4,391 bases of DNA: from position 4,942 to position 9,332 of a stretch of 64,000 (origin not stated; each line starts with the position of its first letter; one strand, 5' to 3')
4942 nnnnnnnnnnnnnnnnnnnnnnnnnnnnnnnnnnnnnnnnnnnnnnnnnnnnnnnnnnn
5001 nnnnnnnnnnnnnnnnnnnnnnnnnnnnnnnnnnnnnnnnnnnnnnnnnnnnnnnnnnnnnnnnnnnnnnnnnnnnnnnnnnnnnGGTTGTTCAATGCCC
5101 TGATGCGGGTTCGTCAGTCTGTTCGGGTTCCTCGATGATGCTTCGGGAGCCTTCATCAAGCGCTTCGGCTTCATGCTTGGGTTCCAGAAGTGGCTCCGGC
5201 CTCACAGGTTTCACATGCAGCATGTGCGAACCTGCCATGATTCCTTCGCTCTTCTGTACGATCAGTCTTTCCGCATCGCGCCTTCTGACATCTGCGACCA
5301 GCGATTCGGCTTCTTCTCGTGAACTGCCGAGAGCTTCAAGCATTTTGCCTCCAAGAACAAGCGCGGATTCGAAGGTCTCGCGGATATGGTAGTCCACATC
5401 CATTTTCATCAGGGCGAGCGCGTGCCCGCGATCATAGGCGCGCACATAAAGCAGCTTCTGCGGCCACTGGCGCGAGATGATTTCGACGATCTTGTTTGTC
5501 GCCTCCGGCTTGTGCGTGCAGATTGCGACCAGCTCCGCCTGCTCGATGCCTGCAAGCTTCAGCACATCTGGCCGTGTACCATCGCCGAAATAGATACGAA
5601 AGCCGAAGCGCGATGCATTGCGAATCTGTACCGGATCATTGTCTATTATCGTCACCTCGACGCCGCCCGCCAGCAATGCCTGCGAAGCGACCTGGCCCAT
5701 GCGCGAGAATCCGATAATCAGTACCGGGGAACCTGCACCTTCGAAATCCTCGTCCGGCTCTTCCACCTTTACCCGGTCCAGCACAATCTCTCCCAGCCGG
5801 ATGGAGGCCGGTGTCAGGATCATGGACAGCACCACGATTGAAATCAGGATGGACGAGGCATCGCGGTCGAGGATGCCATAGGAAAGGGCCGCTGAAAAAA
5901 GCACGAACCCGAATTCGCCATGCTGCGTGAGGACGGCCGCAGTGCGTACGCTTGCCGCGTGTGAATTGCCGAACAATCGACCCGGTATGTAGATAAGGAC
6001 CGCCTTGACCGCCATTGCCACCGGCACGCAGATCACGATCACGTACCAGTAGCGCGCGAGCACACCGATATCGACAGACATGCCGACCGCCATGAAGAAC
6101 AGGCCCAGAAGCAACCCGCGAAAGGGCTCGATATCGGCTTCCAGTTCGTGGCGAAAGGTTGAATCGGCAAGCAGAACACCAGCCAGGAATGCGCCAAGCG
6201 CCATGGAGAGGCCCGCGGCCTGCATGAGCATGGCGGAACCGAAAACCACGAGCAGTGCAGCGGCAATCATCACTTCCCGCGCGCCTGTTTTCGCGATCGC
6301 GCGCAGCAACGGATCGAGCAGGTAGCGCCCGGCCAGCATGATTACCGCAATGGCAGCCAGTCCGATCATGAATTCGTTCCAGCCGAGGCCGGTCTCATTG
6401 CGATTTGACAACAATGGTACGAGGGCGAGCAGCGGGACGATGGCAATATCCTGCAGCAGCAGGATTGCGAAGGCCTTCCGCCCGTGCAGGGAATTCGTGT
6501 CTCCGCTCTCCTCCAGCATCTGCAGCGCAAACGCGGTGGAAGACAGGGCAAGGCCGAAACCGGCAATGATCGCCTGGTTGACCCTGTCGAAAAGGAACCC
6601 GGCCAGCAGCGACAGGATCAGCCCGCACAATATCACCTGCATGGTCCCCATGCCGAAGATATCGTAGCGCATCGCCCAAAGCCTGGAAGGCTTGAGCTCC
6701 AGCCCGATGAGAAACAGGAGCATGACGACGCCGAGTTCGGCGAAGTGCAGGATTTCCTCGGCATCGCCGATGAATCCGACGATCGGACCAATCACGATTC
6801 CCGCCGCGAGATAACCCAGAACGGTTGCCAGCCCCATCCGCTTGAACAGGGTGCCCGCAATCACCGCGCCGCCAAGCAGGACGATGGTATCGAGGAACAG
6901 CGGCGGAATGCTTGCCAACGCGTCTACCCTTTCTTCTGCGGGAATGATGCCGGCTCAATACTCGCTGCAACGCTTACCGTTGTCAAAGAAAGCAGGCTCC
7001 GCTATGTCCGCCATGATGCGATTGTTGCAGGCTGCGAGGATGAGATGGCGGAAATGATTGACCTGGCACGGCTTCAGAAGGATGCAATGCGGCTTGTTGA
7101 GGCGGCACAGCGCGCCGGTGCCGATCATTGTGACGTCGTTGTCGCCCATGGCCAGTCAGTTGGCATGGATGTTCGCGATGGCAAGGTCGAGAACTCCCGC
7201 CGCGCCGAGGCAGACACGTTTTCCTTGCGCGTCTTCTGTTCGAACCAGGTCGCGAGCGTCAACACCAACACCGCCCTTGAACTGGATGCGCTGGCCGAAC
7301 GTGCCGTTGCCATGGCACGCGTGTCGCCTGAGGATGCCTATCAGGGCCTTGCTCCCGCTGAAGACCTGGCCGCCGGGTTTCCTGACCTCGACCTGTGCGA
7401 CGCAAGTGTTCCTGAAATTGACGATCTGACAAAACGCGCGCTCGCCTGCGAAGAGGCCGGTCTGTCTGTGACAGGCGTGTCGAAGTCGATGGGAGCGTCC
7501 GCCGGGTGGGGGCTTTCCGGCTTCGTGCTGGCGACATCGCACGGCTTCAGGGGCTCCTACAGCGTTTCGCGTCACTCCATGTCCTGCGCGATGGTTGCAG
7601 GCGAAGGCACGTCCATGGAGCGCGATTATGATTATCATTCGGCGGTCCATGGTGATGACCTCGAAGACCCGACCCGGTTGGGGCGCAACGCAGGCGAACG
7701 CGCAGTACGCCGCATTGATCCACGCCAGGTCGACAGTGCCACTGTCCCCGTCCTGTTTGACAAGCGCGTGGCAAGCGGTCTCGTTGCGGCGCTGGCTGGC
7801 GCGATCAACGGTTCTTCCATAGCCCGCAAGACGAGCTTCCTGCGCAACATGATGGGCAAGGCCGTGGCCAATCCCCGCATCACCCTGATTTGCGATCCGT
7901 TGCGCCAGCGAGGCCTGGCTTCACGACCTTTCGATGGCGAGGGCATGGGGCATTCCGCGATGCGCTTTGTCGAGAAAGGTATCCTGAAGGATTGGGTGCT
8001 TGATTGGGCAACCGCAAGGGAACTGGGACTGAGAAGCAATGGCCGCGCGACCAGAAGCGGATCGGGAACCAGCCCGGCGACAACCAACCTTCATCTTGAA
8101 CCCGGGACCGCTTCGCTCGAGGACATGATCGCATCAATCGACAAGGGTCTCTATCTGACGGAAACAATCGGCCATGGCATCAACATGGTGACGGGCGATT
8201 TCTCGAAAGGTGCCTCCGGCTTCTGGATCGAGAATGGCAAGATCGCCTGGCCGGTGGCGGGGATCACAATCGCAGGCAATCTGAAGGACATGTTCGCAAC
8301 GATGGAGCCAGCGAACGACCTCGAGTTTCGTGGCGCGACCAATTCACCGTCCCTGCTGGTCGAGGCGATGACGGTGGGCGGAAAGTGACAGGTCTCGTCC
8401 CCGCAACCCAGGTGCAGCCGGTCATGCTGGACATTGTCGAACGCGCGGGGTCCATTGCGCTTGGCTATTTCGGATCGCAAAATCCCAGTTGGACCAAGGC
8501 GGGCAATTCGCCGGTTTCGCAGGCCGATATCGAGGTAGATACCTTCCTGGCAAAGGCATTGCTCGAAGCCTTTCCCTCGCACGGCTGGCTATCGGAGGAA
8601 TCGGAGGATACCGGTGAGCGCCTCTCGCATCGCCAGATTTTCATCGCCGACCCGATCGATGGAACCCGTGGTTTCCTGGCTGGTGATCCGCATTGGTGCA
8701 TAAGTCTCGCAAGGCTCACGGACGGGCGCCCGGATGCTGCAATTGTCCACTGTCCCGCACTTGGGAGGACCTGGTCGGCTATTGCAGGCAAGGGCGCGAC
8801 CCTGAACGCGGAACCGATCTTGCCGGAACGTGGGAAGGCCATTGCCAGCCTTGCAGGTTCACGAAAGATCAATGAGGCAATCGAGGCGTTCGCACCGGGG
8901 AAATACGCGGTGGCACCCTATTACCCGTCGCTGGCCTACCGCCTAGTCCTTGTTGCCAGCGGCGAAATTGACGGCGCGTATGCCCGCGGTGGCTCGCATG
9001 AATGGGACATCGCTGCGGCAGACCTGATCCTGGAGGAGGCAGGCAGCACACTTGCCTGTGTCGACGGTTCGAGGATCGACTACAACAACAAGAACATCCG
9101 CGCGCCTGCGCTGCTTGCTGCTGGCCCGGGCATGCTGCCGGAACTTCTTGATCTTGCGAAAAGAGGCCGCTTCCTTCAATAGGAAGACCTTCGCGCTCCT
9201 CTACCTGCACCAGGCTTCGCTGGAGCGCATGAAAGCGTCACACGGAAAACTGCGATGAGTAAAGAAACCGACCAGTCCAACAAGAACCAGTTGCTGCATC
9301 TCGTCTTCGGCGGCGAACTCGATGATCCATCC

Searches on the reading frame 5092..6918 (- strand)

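Call 59: search_protein_families(library=pfam, proteins=[window:5092-6918:-], max_evalue=0.000001)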
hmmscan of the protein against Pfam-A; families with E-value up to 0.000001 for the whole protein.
window:5092-6918:- (608 aa): 2 families
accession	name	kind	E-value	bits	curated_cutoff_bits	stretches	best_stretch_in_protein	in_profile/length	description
PF00999.27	Na_H_Exchanger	-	5.5e-62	210.2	26.2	1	18-373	4-369/375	Sodium/hydrogen exchanger, transmembrane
PF02254.24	TrkA_N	-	5.5e-21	75.5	23.8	1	399-512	1-114/116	TrkA-N domain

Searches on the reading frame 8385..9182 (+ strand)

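Call 59: search_protein_families(library=pfam, proteins=[window:8385-9182:+], max_evalue=0.000001)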
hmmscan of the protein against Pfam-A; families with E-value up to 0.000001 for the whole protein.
window:8385-9182:+ (265 aa): 1 family
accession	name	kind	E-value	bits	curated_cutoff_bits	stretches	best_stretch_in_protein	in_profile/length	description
PF00459.30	Inositol_P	-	3.6e-42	145.2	27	1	11-242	6-254/271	Inositol monophosphatase family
